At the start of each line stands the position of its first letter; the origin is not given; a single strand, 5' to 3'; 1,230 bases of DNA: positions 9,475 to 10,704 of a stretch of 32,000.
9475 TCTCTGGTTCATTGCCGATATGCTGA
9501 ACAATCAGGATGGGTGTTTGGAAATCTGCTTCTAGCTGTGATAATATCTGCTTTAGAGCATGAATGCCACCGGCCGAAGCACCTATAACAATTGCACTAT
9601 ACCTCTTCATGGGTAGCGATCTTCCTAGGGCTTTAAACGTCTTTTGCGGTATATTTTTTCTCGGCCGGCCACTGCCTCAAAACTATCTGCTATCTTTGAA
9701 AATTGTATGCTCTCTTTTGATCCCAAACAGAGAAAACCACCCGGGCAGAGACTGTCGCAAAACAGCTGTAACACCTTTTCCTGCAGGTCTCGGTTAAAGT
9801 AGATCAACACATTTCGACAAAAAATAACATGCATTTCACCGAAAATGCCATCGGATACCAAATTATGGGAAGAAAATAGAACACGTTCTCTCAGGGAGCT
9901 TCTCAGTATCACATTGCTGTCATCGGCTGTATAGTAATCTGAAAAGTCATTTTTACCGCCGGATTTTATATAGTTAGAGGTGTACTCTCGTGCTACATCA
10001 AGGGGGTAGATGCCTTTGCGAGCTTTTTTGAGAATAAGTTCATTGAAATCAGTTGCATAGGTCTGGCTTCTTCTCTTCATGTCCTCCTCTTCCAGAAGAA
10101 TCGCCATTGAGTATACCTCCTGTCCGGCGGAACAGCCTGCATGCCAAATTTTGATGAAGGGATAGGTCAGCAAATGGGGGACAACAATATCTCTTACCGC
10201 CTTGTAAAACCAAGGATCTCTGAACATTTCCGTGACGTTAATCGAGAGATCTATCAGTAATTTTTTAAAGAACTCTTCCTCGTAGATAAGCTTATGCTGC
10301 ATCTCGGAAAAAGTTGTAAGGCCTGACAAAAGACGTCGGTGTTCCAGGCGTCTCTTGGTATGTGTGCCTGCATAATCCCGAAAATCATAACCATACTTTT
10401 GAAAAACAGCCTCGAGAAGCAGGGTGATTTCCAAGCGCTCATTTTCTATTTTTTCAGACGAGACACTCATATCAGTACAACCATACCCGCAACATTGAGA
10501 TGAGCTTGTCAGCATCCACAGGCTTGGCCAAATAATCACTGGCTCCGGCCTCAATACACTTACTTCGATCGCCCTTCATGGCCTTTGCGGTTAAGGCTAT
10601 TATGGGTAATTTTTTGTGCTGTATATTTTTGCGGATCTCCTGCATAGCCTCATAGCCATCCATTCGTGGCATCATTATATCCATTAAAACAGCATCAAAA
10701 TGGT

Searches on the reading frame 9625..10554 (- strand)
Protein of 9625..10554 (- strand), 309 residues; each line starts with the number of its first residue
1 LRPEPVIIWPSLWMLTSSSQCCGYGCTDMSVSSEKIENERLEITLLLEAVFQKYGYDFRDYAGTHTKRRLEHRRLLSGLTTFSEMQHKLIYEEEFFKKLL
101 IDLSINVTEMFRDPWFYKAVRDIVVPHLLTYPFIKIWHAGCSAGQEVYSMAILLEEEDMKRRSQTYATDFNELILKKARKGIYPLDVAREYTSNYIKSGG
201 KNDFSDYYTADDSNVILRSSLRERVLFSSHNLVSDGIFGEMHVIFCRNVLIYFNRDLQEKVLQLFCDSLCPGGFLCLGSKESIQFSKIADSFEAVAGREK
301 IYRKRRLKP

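Call 5: search_protein_families(library=pfam, proteins=[window:9625-10554:-], max_evalue=0.001)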
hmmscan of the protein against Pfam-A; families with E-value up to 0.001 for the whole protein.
window:9625-10554:- (309 aa): 2 families
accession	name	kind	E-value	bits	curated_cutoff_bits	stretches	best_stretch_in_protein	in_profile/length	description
PF01739.24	CheR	-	1.7e-39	135.7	27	1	106-297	1-191/195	CheR methyltransferase, SAM binding domain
PF03705.20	CheR_N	-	6.7e-08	32.5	27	1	42-89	2-49/53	CheR methyltransferase, all-alpha domain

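Call 35: search_solved_structures(query=window:9625-10554:-, max_evalue=0.001, show_alignments=2)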
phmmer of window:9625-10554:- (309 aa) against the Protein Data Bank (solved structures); distinct sequences matched with E-value up to 0.001: 6.
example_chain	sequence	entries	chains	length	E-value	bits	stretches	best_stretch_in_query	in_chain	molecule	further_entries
5ftw_A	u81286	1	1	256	5.2e-27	97.9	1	53-283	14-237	CHEMOTAXIS PROTEIN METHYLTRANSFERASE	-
5xly_A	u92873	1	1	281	1e-20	77.2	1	75-296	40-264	Chemotaxis protein methyltransferase 1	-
5xlx_A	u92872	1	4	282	1.1e-20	77.2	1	75-296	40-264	Chemotaxis protein methyltransferase 1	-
5y4r_A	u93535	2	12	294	1.7e-20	76.5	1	75-295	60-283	Chemotaxis protein methyltransferase 1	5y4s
1bc5_A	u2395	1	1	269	3.3e-19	72.3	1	46-292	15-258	CHEMOTAXIS RECEPTOR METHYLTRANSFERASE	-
1af7_A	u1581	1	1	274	3.3e-19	72.3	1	46-292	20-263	CHEMOTAXIS RECEPTOR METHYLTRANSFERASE CHER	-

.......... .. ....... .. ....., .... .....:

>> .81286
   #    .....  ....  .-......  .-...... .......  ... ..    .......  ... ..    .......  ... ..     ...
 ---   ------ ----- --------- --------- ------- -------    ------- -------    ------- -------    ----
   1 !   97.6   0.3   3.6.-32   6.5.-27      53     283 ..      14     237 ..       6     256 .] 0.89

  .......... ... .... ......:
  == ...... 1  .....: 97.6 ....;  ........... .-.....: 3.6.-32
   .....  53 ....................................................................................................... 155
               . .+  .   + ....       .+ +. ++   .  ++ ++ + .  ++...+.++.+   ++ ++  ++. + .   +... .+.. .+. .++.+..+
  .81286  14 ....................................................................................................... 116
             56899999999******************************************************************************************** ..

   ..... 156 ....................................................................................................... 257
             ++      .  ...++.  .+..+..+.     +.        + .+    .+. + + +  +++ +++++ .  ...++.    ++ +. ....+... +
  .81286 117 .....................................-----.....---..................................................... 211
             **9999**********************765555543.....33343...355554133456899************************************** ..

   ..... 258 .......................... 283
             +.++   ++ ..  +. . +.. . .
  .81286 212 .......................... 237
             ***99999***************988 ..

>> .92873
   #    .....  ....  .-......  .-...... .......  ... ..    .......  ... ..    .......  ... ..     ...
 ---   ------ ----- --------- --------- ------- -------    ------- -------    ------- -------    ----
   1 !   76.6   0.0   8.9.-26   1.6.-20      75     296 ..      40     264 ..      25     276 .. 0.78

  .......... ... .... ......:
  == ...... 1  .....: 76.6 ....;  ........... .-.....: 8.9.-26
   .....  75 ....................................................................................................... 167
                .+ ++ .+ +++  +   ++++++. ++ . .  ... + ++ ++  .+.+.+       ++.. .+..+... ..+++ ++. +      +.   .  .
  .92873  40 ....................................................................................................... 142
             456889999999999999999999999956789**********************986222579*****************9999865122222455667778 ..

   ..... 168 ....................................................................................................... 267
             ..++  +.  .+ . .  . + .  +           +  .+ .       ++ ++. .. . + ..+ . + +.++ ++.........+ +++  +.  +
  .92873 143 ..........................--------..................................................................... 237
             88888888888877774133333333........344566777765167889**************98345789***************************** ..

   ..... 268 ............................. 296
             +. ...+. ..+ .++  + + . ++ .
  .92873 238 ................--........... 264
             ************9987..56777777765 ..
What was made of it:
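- On CheR protein-glutamate O-methyltransferase: PDB 5FTW E 5e-27 (call 35).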

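Call 54: find_related_loci(query=A3, collection=metagenome_contigs, flank=8000)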
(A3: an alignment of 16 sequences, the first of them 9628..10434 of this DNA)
Query A3 (269 aa) in metagenome_contigs; peptide patterns used: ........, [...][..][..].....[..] (x = any residue, [..] = any of these).
600 stretches matched a pattern (row limit reached: there are more); 593 encode a relative of the query (tblastn E <= 1e-3); the best 80 are kept; 80 distinct loci.
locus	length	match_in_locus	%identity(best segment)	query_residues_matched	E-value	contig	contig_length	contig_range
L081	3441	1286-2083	67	1-266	7e-135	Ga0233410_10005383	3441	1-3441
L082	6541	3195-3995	63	1-266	1e-121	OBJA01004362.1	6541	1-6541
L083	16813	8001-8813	62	1-269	6e-116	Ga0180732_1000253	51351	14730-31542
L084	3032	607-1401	60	1-265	1e-117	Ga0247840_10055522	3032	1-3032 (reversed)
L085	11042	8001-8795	61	1-265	3e-112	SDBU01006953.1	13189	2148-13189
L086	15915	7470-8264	59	1-265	1e-110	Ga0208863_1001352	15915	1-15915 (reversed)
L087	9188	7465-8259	59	1-265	1e-110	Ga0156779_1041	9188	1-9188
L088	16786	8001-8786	60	1-262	2e-110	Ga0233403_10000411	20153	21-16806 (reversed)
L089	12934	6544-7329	60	1-262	6e-110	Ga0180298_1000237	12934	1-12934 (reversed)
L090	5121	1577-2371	59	1-265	8e-110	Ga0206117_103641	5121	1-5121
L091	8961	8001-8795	59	1-265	3e-109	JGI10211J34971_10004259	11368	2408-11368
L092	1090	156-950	60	1-265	4e-119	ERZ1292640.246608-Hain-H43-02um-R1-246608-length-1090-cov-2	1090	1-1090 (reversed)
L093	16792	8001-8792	58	1-264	7e-109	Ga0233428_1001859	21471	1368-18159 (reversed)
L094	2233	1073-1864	60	1-264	6e-114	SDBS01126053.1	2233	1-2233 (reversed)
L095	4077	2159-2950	60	1-264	6e-108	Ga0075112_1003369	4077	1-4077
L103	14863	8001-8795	56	1-265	5e-104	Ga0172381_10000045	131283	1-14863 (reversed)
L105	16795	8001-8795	57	1-265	4e-103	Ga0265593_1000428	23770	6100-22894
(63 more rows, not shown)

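Call 61: search_protein_families(library=ncbifam, proteins=[window:9628-10434:-], max_evalue=0.001)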
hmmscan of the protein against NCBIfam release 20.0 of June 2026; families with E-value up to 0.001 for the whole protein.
window:9628-10434:- (269 aa): 1 family
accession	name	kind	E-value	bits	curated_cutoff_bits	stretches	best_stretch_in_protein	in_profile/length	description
NF007902.0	PRK10611.1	equivalog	2.3e-25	89.4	435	1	38-253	62-274/287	protein-glutamate O-methyltransferase CheR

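Call 82: search_protein_families(library=pfam, proteins=[L093:9526-11181:+, L093:11232-12707:+, L093:6445-7503:-, L093:3952-6414:-, L103:6841-7962:+, L103:5297-6847:-, L103:9411-10535:-, L105:6892-7962:+, L105:9415-10563:-], max_evalue=0.0001)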
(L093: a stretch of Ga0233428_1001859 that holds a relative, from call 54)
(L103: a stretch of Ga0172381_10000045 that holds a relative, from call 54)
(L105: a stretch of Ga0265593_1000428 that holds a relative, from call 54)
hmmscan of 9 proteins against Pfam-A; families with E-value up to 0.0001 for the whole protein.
L093:9526-11181:+ (552 aa): 4 families
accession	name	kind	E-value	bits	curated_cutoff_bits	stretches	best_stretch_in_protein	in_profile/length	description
PF00990.26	GGDEF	-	3.2e-53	180.3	23.8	1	385-540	2-161/161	Diguanylate cyclase, GGDEF domain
PF00072.30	Response_reg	-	1.7e-48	163.9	30.2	2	11-123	1-110/111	Response regulator receiver domain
PF20274.4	cREC_REC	-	9.2e-07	29.9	27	0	250-322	3-69/88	Cyclic-phosphate processing Receiver domain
PF24898.2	GGDEF_GdpP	-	1.5e-06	28.9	30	1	422-542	2-117/126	Cyclic-di-AMP phosphodiesterase GdpP-like, GGDEF domain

L093:11232-12707:+ (492 aa): 6 families
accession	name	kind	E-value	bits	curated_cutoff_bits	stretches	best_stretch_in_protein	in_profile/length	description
PF01406.26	tRNA-synt_1e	-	3e-114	381.9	27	1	19-326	2-299/301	tRNA synthetases class I (C) catalytic domain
PF09334.17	tRNA-synt_1g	-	2e-16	60.2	20.1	2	37-160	11-125/391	tRNA synthetases class I (M)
PF09190.17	DALR_2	-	8e-16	58.8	22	1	367-424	2-56/57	DALR domain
PF00133.28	tRNA-synt_1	-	4.2e-08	32.8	22.7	0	264-318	359-413/414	tRNA synthetases class I (I, L, M and V)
PF23493.1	CysS_C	-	1.1e-05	25.8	23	1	447-489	9-51/51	Cysteinyl-tRNA ligase anticodon binding domain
PF01921.24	tRNA-synt_1f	-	2.3e-05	24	27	0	273-316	274-318/360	tRNA synthetases class I (K)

L093:6445-7503:- (353 aa): 5 families
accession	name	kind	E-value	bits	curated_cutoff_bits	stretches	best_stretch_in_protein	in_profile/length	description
PF00158.32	Sigma54_activat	-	5.6e-69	231.6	20.2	1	27-194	1-168/168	Sigma-54 interaction domain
PF14532.12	Sigma54_activ_2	-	1.9e-22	80.4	25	1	28-198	1-138/138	Sigma-54 interaction domain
PF25601.1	AAA_lid_14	-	8.2e-21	74.1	27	1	199-269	1-71/87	AAA+ ATPase lid domain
PF02954.25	HTH_8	-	7.2e-13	48.5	22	1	303-343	2-42/42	Bacterial regulatory protein, Fis family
PF07728.20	AAA_5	-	1.9e-06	28.3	22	1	50-171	1-125/139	AAA domain (dynein-related subfamily)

L093:3952-6414:- (821 aa): 6 families
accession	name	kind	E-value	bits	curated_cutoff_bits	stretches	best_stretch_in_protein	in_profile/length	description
PF05226.16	CHASE2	-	6.6e-43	147.6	26.3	1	33-353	4-245/257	CHASE2 domain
PF13487.12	HD_5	-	1.8e-35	122.6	27.2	1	642-804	5-170/170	HD domain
PF01966.28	HD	-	7.2e-19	68.6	22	1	653-773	3-116/116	HD domain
PF01590.32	GAF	-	2.1e-13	51.4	22.4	1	488-620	9-133/133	GAF domain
PF13185.12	GAF_2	-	1.8e-12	48.1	28.6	1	488-621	11-136/136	GAF domain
PF13492.12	GAF_3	-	6.3e-10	40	27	1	487-622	8-129/129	GAF domain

L103:6841-7962:+ (374 aa): 1 family
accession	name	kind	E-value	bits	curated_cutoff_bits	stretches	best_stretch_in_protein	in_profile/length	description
PF03741.22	TerC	-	2.2e-49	168.1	27.8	1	124-332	1-177/178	Integral membrane protein TerC family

L103:5297-6847:- (517 aa): 2 families
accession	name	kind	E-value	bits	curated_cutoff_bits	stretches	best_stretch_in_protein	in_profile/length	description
PF00120.29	Gln-synt_C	-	6.3e-55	187.1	24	1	143-503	2-340/344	Glutamine synthetase, catalytic domain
PF03951.24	Gln-synt_N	-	8.7e-09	35.3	33.4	1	53-135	2-81/82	Glutamine synthetase, beta-Grasp domain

L103:9411-10535:- (375 aa): 1 family
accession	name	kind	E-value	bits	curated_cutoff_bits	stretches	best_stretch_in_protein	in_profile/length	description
PF03308.22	MeaB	-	1e-96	323.6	23.1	1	59-339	1-271/273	Methylmalonyl Co-A mutase-associated GTPase MeaB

L105:6892-7962:+ (357 aa): 1 family
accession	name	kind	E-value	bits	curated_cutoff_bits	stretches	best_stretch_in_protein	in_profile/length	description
PF03741.22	TerC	-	2.1e-49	168.1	27.8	1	112-320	1-177/178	Integral membrane protein TerC family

L105:9415-10563:- (383 aa): 2 families
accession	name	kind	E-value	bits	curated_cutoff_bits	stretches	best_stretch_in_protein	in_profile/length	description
PF03308.22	MeaB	-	5e-92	308.2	23.1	1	106-346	32-271/273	Methylmalonyl Co-A mutase-associated GTPase MeaB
PF02492.25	cobW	-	4.6e-06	26.8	20.7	1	110-257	3-155/180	CobW/HypB/UreG, nucleotide-binding domain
